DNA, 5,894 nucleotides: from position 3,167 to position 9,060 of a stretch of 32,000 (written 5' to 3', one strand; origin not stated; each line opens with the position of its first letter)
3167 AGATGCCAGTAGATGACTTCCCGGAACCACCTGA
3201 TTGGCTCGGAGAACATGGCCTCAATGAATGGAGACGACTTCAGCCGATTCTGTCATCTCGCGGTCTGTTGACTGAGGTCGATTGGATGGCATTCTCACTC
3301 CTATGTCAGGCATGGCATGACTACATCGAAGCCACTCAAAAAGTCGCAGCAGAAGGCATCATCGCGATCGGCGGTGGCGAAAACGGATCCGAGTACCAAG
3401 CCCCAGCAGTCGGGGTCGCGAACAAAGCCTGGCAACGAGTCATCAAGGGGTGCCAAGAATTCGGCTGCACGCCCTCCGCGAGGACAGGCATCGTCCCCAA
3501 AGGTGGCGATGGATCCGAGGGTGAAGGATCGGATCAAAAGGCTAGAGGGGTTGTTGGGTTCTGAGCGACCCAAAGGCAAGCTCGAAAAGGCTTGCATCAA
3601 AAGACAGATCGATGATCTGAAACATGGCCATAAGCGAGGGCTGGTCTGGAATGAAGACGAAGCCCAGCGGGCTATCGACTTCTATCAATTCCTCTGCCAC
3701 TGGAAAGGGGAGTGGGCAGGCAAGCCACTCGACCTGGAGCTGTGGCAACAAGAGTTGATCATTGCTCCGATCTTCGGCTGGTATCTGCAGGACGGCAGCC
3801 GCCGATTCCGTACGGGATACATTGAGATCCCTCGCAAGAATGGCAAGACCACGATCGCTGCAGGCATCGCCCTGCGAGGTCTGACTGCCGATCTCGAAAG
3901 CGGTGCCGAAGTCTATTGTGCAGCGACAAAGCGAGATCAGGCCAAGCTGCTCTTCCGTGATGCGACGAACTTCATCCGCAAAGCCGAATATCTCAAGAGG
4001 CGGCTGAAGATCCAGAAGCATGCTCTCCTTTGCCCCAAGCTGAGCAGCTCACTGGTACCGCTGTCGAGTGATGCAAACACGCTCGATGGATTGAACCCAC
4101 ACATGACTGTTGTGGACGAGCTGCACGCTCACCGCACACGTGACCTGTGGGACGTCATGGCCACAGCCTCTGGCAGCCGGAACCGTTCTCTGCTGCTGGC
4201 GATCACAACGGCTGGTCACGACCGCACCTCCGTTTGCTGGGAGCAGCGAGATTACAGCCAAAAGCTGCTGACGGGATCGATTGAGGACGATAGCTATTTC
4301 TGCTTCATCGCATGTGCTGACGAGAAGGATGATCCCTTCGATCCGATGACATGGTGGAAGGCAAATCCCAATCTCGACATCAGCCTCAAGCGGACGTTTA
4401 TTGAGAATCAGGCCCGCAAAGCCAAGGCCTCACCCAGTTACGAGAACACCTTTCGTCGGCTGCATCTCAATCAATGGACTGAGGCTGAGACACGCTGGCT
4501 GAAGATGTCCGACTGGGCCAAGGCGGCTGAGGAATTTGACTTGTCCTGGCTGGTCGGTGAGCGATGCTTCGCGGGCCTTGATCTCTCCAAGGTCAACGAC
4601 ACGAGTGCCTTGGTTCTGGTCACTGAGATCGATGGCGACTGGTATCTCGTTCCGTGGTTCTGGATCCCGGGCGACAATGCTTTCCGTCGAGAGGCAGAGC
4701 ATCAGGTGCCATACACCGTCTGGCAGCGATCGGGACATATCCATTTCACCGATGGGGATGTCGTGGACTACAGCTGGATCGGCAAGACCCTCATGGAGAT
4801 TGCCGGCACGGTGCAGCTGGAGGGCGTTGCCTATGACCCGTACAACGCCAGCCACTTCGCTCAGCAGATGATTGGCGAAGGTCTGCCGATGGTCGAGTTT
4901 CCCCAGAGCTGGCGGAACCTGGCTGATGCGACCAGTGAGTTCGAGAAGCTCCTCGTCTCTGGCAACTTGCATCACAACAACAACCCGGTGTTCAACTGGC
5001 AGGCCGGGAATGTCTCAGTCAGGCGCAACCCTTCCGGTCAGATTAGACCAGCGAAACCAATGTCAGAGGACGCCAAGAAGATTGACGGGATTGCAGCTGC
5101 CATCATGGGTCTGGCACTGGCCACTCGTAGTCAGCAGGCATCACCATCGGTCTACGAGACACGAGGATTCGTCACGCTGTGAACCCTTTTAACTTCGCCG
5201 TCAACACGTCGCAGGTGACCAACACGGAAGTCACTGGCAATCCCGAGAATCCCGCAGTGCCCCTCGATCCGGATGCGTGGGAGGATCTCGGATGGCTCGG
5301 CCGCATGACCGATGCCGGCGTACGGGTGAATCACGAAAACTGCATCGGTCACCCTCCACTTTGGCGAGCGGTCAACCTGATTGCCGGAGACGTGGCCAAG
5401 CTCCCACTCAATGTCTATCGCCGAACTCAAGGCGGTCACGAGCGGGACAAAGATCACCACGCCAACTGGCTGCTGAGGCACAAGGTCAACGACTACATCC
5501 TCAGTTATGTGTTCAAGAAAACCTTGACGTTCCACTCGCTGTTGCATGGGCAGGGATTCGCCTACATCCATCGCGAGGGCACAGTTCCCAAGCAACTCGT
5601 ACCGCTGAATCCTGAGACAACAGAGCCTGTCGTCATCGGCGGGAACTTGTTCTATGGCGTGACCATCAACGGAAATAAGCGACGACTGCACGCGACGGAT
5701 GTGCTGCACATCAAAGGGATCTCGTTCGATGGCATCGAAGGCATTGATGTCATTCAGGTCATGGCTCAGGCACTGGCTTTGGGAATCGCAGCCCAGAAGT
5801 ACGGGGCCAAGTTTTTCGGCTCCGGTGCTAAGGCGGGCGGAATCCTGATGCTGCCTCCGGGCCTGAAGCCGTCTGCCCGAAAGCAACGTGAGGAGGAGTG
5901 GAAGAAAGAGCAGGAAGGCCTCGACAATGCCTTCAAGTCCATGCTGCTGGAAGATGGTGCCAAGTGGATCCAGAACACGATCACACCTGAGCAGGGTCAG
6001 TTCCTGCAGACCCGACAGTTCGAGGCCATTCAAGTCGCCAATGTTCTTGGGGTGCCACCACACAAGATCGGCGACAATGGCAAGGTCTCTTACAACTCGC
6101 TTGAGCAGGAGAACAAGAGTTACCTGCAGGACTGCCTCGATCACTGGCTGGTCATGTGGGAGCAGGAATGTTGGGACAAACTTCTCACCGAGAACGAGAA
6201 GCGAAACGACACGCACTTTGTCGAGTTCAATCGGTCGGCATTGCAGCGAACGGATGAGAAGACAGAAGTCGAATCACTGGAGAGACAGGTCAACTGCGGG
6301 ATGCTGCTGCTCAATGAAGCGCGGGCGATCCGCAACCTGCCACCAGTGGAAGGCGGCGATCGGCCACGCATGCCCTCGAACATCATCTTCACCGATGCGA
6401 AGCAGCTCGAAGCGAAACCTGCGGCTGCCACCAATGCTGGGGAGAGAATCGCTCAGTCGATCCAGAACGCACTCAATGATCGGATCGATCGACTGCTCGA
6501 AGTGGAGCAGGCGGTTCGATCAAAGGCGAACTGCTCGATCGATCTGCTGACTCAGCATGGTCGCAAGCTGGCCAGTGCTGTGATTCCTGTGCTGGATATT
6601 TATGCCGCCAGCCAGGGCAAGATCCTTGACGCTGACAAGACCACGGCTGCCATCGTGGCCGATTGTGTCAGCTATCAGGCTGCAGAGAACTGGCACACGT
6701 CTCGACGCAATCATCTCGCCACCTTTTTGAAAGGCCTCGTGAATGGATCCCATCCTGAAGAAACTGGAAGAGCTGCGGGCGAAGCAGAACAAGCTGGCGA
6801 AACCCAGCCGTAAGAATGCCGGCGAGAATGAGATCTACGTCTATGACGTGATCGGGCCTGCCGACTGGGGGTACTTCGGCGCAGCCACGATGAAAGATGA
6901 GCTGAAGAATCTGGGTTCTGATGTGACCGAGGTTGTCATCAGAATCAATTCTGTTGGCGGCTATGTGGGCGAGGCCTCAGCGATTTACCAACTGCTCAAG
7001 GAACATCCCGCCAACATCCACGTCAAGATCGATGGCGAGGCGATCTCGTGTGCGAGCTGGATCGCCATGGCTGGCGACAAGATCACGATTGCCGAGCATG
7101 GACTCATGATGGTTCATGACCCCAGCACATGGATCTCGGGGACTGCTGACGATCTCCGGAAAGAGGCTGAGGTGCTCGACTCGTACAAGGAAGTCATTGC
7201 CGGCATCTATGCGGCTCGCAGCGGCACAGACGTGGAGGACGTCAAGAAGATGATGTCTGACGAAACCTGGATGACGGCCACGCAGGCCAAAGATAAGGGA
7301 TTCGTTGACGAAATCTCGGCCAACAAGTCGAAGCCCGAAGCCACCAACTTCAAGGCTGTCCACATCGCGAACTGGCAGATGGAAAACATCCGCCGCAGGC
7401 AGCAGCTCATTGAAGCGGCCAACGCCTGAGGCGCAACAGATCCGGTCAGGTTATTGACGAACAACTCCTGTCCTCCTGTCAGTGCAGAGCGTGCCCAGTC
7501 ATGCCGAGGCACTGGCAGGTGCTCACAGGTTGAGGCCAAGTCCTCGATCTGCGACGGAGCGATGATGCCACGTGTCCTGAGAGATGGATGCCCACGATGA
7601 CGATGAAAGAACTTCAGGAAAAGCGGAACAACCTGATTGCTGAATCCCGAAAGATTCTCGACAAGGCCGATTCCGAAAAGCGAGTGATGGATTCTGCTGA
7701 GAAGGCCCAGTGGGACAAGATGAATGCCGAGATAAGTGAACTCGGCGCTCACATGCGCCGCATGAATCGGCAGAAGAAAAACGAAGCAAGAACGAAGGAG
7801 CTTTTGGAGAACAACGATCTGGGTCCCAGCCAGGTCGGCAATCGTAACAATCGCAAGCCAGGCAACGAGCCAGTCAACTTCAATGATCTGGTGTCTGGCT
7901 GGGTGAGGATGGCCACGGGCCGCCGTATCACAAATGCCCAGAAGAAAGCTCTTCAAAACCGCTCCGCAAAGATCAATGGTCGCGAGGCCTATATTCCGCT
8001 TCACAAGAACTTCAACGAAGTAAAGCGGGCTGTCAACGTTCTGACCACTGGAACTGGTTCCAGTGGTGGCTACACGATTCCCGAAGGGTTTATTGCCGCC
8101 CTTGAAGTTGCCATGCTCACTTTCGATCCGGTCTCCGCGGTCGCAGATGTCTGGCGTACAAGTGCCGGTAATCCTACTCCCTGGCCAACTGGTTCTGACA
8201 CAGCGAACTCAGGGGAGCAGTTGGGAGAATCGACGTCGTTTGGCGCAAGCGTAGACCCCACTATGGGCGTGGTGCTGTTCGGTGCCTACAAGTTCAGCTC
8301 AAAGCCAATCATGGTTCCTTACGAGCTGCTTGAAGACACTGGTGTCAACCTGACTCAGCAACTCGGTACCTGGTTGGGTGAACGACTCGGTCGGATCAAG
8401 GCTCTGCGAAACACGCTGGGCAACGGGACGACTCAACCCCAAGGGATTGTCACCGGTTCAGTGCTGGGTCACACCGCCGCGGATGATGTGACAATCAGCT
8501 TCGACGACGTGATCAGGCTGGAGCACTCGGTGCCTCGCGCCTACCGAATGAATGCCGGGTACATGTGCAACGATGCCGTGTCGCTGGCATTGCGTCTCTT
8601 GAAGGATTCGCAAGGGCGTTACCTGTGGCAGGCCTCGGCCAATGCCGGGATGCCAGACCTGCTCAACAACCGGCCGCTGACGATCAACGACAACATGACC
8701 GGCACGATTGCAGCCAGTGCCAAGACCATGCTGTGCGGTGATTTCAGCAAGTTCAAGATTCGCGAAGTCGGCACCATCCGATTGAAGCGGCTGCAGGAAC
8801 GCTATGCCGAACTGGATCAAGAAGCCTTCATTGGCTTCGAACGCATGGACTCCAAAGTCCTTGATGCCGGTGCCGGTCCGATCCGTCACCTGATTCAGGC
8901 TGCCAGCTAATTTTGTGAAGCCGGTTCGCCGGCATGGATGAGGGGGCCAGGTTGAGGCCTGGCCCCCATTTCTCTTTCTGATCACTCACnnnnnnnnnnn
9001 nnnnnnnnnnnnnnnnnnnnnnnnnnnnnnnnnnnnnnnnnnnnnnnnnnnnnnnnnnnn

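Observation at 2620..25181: Six dispersed exact copies of an 18-bp palindrome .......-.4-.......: candidate genome-wide operator (stoperator / KorB-operator-like) network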

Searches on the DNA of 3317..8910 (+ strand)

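Call 7: search_dna_similar(query=window:3317-8910:+, collection=phages, mode=distant, max_rows=20)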
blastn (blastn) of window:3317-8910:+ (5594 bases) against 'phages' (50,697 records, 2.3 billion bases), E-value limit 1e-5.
No match.

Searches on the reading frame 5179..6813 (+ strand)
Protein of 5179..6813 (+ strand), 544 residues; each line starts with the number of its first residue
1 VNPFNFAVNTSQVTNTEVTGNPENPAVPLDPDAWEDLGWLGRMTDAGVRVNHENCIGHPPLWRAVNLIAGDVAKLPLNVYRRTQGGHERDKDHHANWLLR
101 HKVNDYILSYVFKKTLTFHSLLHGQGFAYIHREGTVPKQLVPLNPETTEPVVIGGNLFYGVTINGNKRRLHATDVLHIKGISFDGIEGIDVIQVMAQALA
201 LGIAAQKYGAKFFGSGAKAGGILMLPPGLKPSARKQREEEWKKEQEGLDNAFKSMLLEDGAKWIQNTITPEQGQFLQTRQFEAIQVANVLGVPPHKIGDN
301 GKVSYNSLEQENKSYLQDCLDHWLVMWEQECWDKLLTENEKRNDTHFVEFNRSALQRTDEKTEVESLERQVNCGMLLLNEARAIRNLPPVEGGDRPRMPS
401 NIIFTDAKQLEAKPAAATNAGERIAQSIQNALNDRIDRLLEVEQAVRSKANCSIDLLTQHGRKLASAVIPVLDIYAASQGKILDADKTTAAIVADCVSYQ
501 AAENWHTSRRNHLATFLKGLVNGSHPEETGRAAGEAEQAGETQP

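Call 8: search_protein_families(library=pfam, proteins=[window:5179-6813:+], max_evalue=0.01)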
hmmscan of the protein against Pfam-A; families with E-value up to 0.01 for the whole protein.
window:5179-6813:+ (544 aa): 1 family
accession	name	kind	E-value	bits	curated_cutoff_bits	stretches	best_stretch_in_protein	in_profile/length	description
PF04860.17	Phage_portal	-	1e-93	314.5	39.1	1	61-386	3-321/321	Phage portal protein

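Call 11: find_related_loci(query=window:5179-6813:+, collection=genome_contigs, flank=10000)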
Query window:5179-6813:+ (544 aa) in genome_contigs; peptide patterns used: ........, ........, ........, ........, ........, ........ (x = any residue, [..] = any of these).
38 stretches matched a pattern; 1 encode a relative of the query (tblastn E <= 1e-3); 1 distinct loci.
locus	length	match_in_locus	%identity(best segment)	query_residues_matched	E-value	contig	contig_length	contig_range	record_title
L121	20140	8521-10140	92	1-543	0e+0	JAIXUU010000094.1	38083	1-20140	MAG: Planctomyces sp. isolate D1_MAG_00040 pond_D1_MAG_00040_000000000124, whole genome shotgun sequence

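Call 12: find_related_loci(query=window:5179-6813:+, collection=viral_contigs, flank=10000)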
Query window:5179-6813:+ (544 aa) in viral_contigs; peptide patterns used: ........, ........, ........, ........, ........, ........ (x = any residue, [..] = any of these).
1 stretches matched a pattern, but none encodes a relative of the query by tblastn (E <= 1e-3).

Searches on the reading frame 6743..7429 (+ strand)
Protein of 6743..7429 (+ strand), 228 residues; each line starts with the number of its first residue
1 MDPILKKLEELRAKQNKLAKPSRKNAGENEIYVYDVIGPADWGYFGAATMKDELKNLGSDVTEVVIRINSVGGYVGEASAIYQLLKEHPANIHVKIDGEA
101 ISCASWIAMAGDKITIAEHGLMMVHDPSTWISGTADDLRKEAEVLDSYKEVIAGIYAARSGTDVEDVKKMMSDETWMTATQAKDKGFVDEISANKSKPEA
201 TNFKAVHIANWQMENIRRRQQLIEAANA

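Call 8: search_protein_families(library=pfam, proteins=[window:6743-7429:+], max_evalue=0.01)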
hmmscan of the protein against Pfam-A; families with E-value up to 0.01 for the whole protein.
window:6743-7429:+ (228 aa): 4 families
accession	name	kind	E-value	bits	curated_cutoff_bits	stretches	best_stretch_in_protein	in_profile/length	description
PF00574.28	CLP_protease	-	4.8e-29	101.9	20.2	1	62-194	47-181/182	Clp protease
PF25145.1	NfeD1b_N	-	1e-06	28.9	40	1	60-125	30-95/189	NfeD1b, N-terminal domain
PF01972.22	SDH_protease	-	3.4e-06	26.7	31.3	1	66-128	96-158/286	ClpP-like SDH-type serine proteinase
PF01343.23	Peptidase_S49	-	0.00097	19.6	24.9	0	146-193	94-139/154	Peptidase family S49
